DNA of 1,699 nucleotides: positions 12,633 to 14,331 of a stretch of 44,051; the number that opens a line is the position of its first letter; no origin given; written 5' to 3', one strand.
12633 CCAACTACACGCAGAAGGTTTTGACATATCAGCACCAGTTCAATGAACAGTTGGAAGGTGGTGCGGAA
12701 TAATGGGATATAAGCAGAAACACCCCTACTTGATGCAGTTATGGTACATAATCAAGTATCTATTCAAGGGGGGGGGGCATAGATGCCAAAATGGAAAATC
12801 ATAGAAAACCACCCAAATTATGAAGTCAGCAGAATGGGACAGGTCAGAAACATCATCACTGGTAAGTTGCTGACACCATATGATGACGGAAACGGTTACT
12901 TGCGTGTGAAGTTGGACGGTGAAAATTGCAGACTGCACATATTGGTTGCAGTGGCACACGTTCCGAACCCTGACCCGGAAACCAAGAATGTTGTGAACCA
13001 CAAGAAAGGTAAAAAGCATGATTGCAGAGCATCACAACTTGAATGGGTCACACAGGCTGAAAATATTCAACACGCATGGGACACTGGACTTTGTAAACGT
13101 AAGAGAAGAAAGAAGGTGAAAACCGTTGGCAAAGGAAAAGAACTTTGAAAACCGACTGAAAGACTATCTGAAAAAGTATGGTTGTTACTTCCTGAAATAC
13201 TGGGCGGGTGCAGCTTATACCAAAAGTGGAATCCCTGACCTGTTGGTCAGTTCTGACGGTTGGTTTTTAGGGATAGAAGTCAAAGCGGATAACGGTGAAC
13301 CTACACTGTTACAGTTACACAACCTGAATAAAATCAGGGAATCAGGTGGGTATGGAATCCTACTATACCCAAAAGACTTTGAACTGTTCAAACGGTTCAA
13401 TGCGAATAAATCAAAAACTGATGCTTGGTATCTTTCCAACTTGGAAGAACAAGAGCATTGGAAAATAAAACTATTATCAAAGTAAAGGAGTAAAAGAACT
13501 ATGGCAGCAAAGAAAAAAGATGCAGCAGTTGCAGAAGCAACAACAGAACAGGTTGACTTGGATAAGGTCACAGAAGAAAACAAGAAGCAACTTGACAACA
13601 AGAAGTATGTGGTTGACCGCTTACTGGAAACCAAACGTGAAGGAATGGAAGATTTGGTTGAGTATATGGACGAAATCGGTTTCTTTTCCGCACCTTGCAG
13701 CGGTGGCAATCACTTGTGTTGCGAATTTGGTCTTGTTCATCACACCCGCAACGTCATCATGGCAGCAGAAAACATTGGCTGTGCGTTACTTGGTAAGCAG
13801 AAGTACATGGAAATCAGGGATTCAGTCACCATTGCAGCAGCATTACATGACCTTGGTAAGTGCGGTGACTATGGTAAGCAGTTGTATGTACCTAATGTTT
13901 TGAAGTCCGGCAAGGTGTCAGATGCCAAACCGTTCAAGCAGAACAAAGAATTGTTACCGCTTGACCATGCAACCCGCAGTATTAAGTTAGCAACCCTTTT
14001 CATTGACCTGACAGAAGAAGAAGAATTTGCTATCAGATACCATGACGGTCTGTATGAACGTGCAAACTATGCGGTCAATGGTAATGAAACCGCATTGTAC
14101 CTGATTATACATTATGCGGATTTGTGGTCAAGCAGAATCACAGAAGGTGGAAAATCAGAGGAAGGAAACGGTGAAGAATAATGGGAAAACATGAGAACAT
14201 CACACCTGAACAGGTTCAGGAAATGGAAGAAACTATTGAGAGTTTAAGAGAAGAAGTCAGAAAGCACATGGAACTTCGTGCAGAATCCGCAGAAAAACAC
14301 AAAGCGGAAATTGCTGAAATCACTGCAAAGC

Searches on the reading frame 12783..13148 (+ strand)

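Call 10: search_protein_families(library=pfam, proteins=[window:12783-13148:+], max_evalue=0.001)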
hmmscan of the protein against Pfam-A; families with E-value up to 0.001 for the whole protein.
window:12783-13148:+ (121 aa): 2 families
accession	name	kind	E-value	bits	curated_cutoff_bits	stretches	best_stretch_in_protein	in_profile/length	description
PF07463.16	NUMOD4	-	6.7e-08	33.1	23.4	1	3-44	2-48/49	NUMOD4 motif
PF13392.12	HNH_3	-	9.1e-05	22.5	24.8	1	50-94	2-44/46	HNH endonuclease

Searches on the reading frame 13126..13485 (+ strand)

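Call 10: search_protein_families(library=pfam, proteins=[window:13126-13485:+], max_evalue=0.001)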
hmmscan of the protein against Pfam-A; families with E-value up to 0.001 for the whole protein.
window:13126-13485:+ (119 aa): 1 family
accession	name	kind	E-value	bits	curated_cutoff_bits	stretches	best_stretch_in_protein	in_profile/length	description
PF01870.24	Hjc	-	0.00034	20.9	21.1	1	7-71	2-65/93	Archaeal holliday junction resolvase (hjc)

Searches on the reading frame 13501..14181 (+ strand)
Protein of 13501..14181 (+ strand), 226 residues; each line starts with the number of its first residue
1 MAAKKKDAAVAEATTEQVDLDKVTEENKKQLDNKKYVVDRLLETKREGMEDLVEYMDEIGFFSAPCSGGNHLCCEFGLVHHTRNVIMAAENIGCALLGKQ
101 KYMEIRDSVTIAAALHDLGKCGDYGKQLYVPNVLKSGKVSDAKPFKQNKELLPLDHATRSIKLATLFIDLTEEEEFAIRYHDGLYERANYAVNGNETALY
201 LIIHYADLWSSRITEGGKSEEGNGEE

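Call 10: search_protein_families(library=pfam, proteins=[window:13501-14181:+], max_evalue=0.001)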
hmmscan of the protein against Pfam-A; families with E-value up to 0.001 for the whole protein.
window:13501-14181:+ (226 aa): 0 families

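Call 32: search_protein_families(library=ncbifam, proteins=[window:13501-14181:+], max_evalue=0.01)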
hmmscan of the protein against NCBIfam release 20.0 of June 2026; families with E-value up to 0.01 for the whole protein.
window:13501-14181:+ (226 aa): 1 family
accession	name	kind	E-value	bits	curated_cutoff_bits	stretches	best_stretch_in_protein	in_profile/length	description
TIGR01596.1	cas3_HD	equivalog_domain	3.8e-05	23.8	43.45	1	78-168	1-80/178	CRISPR-associated endonuclease Cas3''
